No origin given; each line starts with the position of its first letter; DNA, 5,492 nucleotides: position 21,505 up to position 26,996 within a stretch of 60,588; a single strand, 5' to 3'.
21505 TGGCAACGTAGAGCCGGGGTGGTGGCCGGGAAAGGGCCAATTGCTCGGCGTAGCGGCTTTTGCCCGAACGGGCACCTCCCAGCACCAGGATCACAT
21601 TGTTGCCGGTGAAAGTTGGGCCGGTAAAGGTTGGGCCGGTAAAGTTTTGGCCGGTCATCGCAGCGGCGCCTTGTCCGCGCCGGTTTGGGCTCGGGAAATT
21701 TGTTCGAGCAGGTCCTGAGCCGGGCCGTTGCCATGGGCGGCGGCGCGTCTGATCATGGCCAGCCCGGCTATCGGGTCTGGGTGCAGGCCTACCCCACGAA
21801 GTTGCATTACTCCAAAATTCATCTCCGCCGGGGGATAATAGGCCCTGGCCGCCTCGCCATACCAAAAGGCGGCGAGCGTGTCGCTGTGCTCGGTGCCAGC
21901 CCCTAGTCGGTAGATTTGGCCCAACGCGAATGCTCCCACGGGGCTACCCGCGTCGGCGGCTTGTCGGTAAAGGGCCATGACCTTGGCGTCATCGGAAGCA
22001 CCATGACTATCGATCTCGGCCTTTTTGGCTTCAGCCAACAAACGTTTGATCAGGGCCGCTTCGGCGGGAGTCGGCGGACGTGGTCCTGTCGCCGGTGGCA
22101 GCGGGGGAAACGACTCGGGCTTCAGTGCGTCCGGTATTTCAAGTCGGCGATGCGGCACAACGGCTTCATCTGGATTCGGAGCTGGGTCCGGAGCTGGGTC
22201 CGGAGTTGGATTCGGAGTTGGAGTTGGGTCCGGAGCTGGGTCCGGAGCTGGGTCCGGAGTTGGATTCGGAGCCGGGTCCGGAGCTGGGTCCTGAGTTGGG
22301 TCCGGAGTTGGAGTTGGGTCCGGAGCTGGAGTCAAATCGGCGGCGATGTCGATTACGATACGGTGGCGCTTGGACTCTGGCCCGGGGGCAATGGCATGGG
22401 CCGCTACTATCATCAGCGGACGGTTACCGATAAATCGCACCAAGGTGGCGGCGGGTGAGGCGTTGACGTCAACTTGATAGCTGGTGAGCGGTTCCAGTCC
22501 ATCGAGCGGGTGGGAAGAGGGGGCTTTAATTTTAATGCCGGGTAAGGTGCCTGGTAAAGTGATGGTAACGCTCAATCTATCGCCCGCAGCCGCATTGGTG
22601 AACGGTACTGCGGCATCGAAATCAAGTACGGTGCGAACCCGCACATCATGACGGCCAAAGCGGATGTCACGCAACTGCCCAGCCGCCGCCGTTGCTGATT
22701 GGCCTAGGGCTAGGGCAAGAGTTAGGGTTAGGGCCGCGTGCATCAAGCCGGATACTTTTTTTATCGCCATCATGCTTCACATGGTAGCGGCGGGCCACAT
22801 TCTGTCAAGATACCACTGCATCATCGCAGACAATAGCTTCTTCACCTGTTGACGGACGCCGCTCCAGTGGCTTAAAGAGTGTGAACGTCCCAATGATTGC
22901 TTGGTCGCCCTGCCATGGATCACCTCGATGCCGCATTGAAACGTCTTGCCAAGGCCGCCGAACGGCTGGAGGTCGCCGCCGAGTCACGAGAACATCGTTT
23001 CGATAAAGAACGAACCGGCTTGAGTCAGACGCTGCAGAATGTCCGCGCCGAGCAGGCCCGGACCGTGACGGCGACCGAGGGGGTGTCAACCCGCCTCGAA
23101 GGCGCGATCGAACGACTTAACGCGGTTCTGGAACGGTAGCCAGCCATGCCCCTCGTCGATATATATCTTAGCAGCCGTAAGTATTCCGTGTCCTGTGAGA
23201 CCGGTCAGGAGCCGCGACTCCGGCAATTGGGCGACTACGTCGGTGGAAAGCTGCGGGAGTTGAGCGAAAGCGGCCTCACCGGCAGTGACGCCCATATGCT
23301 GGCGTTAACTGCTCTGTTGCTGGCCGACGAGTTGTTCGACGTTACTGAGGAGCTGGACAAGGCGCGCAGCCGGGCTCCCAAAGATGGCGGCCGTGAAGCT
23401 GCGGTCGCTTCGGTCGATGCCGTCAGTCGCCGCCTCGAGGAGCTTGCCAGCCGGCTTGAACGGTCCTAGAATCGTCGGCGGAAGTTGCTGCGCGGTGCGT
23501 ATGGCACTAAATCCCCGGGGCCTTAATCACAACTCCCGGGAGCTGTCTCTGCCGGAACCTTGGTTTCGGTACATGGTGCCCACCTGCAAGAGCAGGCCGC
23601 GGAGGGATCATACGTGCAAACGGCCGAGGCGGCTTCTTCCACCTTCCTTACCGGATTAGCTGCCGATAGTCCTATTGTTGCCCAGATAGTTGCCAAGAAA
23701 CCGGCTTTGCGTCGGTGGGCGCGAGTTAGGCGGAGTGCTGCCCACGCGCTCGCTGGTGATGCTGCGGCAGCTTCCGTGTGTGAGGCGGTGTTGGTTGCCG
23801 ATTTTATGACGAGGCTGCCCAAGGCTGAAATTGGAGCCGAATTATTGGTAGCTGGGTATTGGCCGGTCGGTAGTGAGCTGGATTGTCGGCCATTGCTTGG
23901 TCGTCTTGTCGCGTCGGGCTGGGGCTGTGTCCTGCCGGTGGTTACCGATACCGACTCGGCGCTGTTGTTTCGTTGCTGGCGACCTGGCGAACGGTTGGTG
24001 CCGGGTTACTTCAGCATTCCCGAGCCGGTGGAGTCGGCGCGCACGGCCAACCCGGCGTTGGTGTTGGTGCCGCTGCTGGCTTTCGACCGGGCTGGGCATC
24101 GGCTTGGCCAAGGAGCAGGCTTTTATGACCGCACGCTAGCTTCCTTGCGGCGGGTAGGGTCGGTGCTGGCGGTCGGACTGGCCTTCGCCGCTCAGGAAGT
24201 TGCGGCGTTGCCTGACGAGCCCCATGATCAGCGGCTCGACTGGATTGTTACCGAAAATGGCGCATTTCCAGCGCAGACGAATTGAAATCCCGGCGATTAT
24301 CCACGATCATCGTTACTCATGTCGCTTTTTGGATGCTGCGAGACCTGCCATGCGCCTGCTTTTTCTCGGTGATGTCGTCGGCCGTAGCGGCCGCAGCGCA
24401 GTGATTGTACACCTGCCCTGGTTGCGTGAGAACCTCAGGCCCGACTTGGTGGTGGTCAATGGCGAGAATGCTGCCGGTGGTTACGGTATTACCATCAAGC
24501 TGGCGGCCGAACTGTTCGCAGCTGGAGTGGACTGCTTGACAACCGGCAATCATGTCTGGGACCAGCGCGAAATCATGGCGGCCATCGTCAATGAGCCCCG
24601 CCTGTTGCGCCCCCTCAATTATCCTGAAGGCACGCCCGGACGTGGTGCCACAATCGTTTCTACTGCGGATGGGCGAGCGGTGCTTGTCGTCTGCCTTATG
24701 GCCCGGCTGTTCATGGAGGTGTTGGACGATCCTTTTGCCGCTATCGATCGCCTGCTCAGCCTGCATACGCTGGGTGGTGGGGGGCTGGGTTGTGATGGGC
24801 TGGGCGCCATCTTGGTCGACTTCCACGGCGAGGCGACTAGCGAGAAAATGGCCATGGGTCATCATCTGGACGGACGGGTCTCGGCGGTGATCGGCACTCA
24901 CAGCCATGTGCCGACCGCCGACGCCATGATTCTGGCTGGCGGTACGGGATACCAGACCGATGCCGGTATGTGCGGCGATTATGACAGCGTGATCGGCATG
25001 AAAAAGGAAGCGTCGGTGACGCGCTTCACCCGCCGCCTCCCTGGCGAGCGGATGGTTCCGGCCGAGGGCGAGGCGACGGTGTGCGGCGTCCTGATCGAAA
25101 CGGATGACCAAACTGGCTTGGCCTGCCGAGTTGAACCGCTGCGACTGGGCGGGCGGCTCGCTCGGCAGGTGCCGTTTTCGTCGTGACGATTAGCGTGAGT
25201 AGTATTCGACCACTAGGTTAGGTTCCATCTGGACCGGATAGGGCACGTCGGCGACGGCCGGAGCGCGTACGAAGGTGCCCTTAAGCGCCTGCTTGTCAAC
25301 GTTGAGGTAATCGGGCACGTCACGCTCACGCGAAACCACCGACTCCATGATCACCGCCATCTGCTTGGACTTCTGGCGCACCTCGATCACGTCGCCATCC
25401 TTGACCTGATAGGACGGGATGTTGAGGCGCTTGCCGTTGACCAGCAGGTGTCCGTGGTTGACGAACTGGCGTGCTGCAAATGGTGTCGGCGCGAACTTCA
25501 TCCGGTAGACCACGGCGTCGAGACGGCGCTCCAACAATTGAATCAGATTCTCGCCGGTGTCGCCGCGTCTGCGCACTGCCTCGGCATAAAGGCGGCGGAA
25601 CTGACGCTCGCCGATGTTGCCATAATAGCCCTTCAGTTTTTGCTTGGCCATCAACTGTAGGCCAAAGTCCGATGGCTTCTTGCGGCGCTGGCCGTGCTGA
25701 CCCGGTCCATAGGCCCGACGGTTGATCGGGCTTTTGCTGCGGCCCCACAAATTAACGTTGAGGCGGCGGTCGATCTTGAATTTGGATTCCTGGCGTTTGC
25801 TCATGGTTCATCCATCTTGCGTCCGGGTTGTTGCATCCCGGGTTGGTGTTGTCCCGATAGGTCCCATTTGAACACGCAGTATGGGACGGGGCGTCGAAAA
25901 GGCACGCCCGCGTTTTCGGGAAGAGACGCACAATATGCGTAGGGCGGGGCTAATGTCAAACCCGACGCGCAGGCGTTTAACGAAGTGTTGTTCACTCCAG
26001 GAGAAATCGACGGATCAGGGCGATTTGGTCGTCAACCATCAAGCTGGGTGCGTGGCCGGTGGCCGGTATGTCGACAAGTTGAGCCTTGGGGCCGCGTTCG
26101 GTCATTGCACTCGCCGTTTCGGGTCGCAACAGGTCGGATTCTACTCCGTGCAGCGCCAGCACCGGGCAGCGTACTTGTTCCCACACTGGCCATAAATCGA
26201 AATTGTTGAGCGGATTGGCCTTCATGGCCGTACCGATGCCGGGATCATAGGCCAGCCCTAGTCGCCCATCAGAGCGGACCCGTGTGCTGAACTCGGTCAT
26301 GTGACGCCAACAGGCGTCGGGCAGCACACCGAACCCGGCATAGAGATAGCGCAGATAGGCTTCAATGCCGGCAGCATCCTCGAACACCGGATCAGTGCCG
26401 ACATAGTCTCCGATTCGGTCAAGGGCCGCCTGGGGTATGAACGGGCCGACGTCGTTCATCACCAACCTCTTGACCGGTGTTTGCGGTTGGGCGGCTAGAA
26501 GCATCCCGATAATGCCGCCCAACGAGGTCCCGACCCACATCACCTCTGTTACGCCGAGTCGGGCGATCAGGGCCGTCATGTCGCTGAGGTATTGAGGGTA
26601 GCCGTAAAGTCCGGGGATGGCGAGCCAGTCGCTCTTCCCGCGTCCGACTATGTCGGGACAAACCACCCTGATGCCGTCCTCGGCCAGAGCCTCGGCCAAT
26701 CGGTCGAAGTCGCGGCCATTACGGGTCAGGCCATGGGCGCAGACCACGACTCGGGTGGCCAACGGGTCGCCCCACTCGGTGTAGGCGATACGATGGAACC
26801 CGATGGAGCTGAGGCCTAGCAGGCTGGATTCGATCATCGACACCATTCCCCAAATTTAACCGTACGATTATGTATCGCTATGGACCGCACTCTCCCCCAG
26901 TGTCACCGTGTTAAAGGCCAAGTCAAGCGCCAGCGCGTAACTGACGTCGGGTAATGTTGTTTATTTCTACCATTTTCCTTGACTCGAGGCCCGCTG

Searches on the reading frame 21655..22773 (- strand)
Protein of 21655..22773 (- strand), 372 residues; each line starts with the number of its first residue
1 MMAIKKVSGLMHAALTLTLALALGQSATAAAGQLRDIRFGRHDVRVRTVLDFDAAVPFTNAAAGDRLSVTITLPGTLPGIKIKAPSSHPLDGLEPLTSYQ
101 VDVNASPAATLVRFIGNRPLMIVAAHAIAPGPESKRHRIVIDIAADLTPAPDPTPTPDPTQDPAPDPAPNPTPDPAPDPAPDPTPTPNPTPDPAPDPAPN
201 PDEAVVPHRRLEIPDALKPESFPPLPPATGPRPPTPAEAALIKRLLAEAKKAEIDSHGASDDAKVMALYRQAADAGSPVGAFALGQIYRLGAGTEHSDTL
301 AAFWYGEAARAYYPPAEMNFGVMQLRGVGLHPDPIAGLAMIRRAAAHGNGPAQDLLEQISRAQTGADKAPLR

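Call 35: search_protein_families(library=pfam, proteins=[window:21655-22773:-], max_evalue=0.0001)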
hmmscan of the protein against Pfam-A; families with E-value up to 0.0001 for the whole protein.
window:21655-22773:- (372 aa): 1 family
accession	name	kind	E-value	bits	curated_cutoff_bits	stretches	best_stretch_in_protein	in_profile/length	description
PF08238.18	Sel1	-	2.4e-06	28.3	30.7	0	279-311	2-34/36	Sel1 repeat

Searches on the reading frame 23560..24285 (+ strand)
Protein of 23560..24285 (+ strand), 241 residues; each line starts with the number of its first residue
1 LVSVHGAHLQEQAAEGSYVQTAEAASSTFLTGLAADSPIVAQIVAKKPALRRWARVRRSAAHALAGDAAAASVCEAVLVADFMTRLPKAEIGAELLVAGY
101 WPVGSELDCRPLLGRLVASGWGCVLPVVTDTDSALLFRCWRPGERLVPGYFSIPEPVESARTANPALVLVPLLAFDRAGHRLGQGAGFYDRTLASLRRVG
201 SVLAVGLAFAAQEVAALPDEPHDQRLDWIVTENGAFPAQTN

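Call 35: search_protein_families(library=pfam, proteins=[window:23560-24285:+], max_evalue=0.0001)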
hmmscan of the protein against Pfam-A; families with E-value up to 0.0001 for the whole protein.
window:23560-24285:+ (241 aa): 1 family
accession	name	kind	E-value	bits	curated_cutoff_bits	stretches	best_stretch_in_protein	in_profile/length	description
PF01812.26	5-FTHF_cyc-lig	-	3.8e-30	105.6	27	1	96-232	42-186/186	5-formyltetrahydrofolate cyclo-ligase family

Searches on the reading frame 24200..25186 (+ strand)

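Call 35: search_protein_families(library=pfam, proteins=[window:24200-25186:+], max_evalue=0.0001)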
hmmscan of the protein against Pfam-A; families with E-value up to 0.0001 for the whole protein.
window:24200-25186:+ (328 aa): 2 families
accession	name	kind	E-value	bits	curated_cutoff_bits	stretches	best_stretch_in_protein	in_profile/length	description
PF13277.11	YmdB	-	9.5e-99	330.2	27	1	54-313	1-252/253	YmdB-like protein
PF00149.33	Metallophos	-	5e-06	27.5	21.5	1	51-238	1-191/191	Calcineurin-like phosphoesterase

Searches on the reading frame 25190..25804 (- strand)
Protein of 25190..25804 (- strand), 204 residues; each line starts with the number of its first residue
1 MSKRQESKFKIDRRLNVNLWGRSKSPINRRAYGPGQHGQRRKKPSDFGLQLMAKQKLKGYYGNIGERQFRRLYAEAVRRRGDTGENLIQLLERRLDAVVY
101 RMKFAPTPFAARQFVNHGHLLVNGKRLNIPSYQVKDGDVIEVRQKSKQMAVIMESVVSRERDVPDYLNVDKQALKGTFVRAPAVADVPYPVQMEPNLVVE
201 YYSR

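Call 72: search_protein_families(library=pfam, proteins=[window:25190-25804:-], max_evalue=0.00001)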
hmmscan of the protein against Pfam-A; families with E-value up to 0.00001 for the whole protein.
window:25190-25804:- (204 aa): 2 families
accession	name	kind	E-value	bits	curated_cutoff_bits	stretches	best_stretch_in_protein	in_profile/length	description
PF00163.24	Ribosomal_S4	-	5e-27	94.9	23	1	4-92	2-95/95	Ribosomal protein S4/S9 N-terminal domain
PF01479.30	S4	-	1.2e-18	67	22.8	1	93-140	1-48/48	S4 domain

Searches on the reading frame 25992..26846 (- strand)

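Call 72: search_protein_families(library=pfam, proteins=[window:25992-26846:-], max_evalue=0.00001)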
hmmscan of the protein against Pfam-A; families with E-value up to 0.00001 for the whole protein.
window:25992-26846:- (284 aa): 3 families
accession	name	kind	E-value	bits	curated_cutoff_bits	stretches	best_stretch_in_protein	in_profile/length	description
PF00561.26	Abhydrolase_1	-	7.6e-19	68.8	25.8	1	33-266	2-239/245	alpha/beta hydrolase fold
PF12697.13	Abhydrolase_6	-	2e-17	65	26.3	1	34-269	1-208/217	Alpha/beta hydrolase family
PF12146.15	Hydrolase_4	-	1.5e-13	51.1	27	1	32-130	5-106/239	Serine aminopeptidase, S33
